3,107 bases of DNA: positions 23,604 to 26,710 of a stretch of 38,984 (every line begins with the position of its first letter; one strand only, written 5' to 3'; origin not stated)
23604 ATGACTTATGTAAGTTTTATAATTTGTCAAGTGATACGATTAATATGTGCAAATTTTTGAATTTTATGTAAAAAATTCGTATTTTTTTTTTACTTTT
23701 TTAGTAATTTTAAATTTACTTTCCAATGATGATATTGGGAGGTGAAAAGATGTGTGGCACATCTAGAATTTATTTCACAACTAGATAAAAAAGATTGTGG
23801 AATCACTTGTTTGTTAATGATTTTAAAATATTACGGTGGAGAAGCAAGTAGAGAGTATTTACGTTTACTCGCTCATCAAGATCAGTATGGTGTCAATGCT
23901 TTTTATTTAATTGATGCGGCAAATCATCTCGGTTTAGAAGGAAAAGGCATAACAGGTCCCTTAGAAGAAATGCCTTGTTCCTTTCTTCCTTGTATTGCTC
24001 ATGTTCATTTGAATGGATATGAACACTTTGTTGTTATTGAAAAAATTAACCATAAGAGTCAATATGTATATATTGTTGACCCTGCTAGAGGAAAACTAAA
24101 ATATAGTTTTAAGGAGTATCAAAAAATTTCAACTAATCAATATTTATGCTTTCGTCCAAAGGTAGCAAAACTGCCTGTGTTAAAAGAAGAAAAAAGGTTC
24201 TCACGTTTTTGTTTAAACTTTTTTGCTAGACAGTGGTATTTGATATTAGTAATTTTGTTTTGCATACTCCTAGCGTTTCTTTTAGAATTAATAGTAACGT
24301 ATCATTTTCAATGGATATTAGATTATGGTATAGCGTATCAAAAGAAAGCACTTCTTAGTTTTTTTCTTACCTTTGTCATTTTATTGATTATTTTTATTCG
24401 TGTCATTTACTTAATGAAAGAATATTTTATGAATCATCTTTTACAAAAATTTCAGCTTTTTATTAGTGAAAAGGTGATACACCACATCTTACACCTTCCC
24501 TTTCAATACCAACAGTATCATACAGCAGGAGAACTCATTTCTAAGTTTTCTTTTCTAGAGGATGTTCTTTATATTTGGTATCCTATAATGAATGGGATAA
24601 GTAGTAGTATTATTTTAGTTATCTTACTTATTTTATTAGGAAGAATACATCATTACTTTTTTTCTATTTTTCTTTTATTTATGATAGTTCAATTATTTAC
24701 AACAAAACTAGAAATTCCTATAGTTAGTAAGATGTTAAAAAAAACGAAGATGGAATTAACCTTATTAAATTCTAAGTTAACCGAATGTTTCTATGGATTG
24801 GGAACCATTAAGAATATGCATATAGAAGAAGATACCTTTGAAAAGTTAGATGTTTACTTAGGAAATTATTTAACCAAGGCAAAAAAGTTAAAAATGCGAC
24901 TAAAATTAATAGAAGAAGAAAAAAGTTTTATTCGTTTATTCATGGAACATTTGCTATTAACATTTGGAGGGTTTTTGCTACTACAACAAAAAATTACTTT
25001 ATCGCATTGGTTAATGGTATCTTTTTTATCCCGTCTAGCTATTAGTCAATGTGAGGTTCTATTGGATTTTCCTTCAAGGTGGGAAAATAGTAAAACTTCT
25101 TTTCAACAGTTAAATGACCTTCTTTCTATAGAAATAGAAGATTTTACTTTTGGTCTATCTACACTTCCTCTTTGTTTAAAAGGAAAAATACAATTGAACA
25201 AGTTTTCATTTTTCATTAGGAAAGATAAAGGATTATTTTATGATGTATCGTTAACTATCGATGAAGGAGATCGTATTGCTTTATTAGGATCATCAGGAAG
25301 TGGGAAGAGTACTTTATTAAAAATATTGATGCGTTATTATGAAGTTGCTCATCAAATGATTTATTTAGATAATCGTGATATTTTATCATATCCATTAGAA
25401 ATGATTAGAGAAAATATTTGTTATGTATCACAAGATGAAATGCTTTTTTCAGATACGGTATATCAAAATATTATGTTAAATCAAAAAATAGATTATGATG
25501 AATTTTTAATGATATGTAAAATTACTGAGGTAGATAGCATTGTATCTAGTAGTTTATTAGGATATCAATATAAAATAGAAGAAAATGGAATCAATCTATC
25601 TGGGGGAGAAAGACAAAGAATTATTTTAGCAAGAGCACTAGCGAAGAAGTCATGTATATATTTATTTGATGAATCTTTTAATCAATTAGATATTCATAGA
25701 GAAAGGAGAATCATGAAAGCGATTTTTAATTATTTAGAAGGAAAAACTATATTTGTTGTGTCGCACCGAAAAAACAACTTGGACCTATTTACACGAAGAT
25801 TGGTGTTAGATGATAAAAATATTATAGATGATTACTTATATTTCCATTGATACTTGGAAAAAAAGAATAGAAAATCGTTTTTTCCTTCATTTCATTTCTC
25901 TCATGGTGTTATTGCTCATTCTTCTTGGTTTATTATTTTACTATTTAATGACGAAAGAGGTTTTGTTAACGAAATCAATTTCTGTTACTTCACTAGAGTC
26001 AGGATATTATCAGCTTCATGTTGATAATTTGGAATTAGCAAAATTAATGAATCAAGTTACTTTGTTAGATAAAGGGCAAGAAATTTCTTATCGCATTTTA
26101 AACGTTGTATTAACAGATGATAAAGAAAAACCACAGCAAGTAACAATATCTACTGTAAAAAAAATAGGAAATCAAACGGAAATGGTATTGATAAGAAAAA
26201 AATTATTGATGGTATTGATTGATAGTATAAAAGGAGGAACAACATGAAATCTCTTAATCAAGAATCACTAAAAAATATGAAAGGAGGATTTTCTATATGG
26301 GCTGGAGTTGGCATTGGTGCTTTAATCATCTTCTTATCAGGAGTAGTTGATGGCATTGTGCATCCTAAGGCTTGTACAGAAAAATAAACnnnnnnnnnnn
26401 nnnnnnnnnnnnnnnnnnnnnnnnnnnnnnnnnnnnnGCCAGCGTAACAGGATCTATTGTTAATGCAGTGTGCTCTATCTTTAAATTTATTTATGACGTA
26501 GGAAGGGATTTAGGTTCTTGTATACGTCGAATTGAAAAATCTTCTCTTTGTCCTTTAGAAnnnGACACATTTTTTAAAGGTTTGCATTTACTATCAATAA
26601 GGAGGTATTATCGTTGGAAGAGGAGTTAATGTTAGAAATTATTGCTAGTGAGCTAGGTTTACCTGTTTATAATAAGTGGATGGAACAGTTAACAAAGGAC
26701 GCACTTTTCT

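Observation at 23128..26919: Compact class II (double-glycine) bacteriocin locus governed by a dual-HTH XRE regulator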

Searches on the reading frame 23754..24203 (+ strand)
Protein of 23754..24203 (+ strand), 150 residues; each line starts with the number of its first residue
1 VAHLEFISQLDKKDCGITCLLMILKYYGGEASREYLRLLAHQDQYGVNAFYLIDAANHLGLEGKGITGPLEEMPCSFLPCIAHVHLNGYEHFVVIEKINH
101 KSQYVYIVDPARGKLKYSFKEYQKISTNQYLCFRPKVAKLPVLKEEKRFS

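Call 40: search_solved_structures(query=window:23754-24203:+, max_evalue=0.001, show_alignments=4)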
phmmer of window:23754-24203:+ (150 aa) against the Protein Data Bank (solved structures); distinct sequences matched with E-value up to 0.001: 12.
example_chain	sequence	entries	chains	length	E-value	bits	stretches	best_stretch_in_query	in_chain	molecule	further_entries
7n87_A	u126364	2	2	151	5.9e-17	65.6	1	7-135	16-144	ABC-type bacteriocin transporter | Peptidase C39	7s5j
4ry2_A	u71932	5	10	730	8.4e-17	65.1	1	7-135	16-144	ABC-type bacteriocin transporter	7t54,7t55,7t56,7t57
4s0f_A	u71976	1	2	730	8.4e-17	65.1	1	7-135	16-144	ABC-type bacteriocin transporter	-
8vp3_A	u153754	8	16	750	8.8e-17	65.1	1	7-135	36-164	ABC-type bacteriocin transporter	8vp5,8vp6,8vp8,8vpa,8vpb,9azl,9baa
6mpz_A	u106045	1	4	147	6.3e-16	62.3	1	4-135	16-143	Double Glycine Motif Protease domain from AMS/PCAT Transporter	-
6v9z_A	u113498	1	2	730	1.6e-15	61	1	7-135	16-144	ABC-type bacteriocin transporter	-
8vp9_A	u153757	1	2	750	5.4e-14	56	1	7-135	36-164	ABC-type bacteriocin transporter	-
3k8u_A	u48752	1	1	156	3.6e-10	43.6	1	3-127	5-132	Putative ABC transporter, ATP-binding protein ComA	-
5xe8_A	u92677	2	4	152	1.8e-09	41.3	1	6-127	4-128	Putative ABC transporter, ATP-binding protein ComA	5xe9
8hf7_A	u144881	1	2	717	1.2e-08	38.7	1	7-113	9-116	Competence factor transporting ATP-binding protein/permease ComA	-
8hf4_A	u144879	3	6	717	1.2e-08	38.7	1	7-113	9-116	Transport/processing ATP-binding protein ComA | Competence factor transporting ATP-binding protein/permease ComA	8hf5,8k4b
8hf6_A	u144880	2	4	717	1.2e-08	38.7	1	7-113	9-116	Competence factor transporting ATP-binding protein/permease ComA | Transport/processing ATP-binding protein ComA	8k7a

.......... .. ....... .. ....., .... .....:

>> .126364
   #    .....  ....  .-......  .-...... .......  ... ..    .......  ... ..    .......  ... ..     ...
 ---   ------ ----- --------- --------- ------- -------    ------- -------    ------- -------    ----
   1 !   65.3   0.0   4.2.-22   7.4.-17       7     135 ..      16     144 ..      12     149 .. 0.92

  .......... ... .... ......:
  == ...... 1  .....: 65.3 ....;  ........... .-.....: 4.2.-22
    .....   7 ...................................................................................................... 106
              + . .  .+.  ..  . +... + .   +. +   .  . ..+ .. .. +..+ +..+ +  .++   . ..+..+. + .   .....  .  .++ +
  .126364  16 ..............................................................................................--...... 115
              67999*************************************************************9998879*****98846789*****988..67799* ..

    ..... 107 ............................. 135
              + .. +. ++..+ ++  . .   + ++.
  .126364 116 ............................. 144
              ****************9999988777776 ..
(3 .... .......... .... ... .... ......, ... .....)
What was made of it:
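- On Peptidase-containing ABC transporter (PCAT / bacteriocin ABC, TIGR01193): Cys in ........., His in EHFVVI and Asp in VDPARG align with the PCAT1 residues; in the 7N87 chain the residue at the Cys position is Ala (call 40).
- Checked: Its catalytic Cys, His (HFVVI) and Asp (DP) align with those of PCAT1 (call 40).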

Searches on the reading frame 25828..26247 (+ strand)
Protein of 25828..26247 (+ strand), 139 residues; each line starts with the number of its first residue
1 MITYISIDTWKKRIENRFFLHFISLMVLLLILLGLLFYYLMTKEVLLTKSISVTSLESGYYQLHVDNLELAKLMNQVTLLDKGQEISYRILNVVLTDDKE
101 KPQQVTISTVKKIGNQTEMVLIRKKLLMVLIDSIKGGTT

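Call 3: search_protein_families(library=pfam, proteins=[window:25828-26247:+], max_evalue=0.1)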
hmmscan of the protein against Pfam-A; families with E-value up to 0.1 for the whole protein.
window:25828-26247:+ (139 aa): 1 family
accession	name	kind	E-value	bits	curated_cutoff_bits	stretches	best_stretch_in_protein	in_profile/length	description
PF09911.14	DUF2140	-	0.0093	15.9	34.3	1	16-90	1-77/187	Uncharacterized protein conserved in bacteria (DUF2140)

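Call 4: search_protein_families(library=ncbifam, proteins=[window:25828-26247:+], max_evalue=0.1)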
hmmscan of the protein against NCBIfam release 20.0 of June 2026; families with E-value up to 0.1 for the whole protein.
window:25828-26247:+ (139 aa): 0 families

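Call 20: search_protein_representatives(protein=window:25828-26247:+)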
Query: 139 residues. Proteins with E-value up to 0.001 (for the whole library): 2; up to 1e-10: 2; up to 1e-30: 2. The best 2 are listed.
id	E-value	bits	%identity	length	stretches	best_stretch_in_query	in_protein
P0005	4.6e-79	278.9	100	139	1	1-139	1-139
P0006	1.9e-33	131.6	66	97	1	41-137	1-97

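Call 31: predict_structure(alignment_id=A1)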
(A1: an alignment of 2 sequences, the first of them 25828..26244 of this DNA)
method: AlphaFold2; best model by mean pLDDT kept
length: 139 residues; sequences in the alignment: 2
mean_pLDDT: 61.2   pTM: 0.35
mean pLDDT of the five models: 61.2, 57.6, 56.0, 54.2, 53.6
residues with pLDDT >= 90: 12; 70-90: 23; 50-70: 71; < 50: 33
segments of 3 or more residues with pLDDT < 50: 80-89, 91-102, 136-139
pLDDT, mean of each block of 10 residues (from residue 1): 65 84 93 83 57 57 57 53 46 46 48 56 61 50
secondary structure, 60 per line:
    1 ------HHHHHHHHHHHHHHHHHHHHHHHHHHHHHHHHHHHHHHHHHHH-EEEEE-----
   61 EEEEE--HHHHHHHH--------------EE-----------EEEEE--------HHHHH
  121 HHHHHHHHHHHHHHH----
elements in order: H7-49 E51-55 E61-65 H68-75 E103-107 H116-135
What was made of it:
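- Checked: 139-aa protein, 25828-26247: one N-terminal TM helix (call 31).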

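Call 47: fold_search(model_id=the predicted structure, library=pdb)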
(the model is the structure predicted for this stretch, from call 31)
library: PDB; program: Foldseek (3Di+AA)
matches with E <= 10: 250; with E <= 0.001: 0
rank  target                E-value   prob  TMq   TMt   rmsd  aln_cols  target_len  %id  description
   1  8yqu_C                9.2e-02  0.30  0.25  0.13   7.0        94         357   11  African swine fever virus RNA Polymerase-M1249L complex1 (released 2024-11-06)
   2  8yqt_C                1.6e-01  0.30  0.28  0.14   6.4        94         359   12  African swine fever virus RNA Polymerase-M1249L complex2 (released 2024-11-06)
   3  8q3b_C                2.0e-01  0.28  0.28  0.14   6.2        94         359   12  The closed state of the ASFV apo-RNA polymerase (released 2024-02-14)
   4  8xx4_C                2.1e-01  0.23  0.27  0.13   6.8        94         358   11  ASFV RNAP elongation complex (released 2025-01-22)
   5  8s54_K                2.4e-01  0.21  0.26  0.31  11.2       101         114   12  RNA polymerase II early elongation complex bound to TFIIE and TFIIF - state b (composite structure) (released 2024-04-17)
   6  8cro_L                2.9e-01  0.28  0.28  0.36   6.5        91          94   14  Cryo-EM structure of Pyrococcus furiosus transcription elongation complex (released 2024-04-17)
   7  4qiw_L                3.3e-01  0.23  0.27  0.35   6.6        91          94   15  Crystal structure of euryarchaeal RNA polymerase from Thermococcus kodakarensis (released 2014-10-08)
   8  6eu0_K                3.8e-01  0.25  0.29  0.36   6.3        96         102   17  RNA Polymerase III open pre-initiation complex (OC-PIC) (released 2018-01-17)
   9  8xmc_K                4.3e-01  0.15  0.24  0.31   8.6        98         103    9  Post-translocated Pol IV transcription elongation complex (released 2024-07-24)
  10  7nsi_BG               9.3e-01  0.13  0.26  0.20  12.0        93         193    9  55S mammalian mitochondrial ribosome with mtRRF (pre) and tRNA(P/E) (released 2021-06-02)
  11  8j3r_B                9.9e-01  0.25  0.23  0.09   6.4        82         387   13  Cryo-EM structure of the AsCas12f-HKRA-sgRNAS3-5v7-target DNA (released 2023-09-27)
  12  8him_K                1.1e+00  0.06  0.19  0.23   8.9       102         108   10  A cryo-EM structure of B. oleracea RNA polymerase V elongation complex at 2.73 Angstrom (released 2023-03-22)
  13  4kc6                  1.1e+00  0.13  0.27  0.22  10.2        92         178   10  Crystal structure of C-terminal deletion mutant of ribosome recycling factor from Mycobacterium tuberculosis (released 2014-03-12)
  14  3h0g_K                1.1e+00  0.12  0.28  0.31   6.3        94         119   14  RNA Polymerase II from Schizosaccharomyces pombe (released 2009-08-25)
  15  8q8o_A                1.3e+00  0.14  0.31  0.32   6.0        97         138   12  PA14_16140 protein: the regulator of an operon involved in the biofilm formation in PA14 P. aeruginosa (released 2024-02-28)
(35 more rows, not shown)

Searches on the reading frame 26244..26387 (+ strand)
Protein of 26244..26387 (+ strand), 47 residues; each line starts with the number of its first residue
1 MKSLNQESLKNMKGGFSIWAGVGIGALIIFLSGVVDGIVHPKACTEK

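Call 3: search_protein_families(library=pfam, proteins=[window:26244-26387:+], max_evalue=0.1)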
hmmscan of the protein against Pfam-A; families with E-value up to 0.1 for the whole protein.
window:26244-26387:+ (47 aa): 1 family
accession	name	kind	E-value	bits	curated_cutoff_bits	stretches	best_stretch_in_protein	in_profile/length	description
PF10439.15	Bacteriocin_IIc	-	0.019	15.4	27.1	1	1-39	4-41/59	Bacteriocin class II with double-glycine leader peptide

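Call 4: search_protein_families(library=ncbifam, proteins=[window:26244-26387:+], max_evalue=0.1)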
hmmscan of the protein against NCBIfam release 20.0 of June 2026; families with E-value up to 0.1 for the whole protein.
window:26244-26387:+ (47 aa): 1 family
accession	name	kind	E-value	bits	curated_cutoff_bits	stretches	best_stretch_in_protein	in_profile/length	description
TIGR03949.1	bact_IIb_cerein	subfamily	0.019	14.8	21.5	1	2-38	2-45/45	class IIb bacteriocin, lactobin A/cerein 7B family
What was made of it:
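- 26244..26387 (+): pepA precursor, 47 aa: a 15-aa GG leader plus a 32-aa mature peptide, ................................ (3.30 kDa, pI 6.7, GRAVY 1.1, two GxxxG motifs, one Cys). It resembles a TM helix. PF10439 and TIGR03949 score below their cut-offs (calls 3, 4).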

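Call 8: find_homologous_proteins(query=window:26244-26384:+, max_evalue=10)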
Query seq(47 aa) (47 aa): 2 proteins with E <= 10 among 2 candidates.
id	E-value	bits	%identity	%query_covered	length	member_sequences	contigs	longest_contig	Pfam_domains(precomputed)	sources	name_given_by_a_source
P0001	2.7e-23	97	100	100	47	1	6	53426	-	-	-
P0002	3.2e-19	84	85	100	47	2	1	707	-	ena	-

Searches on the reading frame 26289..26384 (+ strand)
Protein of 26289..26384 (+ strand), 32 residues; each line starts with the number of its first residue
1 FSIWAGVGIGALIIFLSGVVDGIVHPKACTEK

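Call 50: search_solved_structures(query=window:26289-26384:+, max_evalue=10)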
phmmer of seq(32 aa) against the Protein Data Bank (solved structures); distinct sequences matched with E-value up to 10: 4.
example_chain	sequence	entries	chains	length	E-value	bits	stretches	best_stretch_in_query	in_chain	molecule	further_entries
3lga_A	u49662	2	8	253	2.7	11.8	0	1-20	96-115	SAM-dependent methyltransferase | SAM-dependent methyltransferase, putative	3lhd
3mb5_A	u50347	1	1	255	2.7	11.7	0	1-20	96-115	SAM-dependent methyltransferase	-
9k7v_Z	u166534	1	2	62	8.3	10.3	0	2-24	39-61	Photosystem II reaction center protein Z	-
11br_A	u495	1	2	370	8.6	10.2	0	3-20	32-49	Transmembrane 6 superfamily member 1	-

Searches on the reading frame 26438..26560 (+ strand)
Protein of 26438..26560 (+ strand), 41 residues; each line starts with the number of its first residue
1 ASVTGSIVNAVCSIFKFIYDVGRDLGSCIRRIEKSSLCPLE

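Call 51: search_solved_structures(query=window:26438-26560:+, max_evalue=10)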
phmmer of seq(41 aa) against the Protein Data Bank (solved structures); distinct sequences matched with E-value up to 10: 2.
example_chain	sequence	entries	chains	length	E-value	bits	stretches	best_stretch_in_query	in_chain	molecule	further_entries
2nv2_A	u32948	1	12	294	1.2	13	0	13-39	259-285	Pyridoxal biosynthesis lyase pdxS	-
2nv1_A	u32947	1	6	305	1.3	12.8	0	13-39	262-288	Pyridoxal biosynthesis lyase pdxS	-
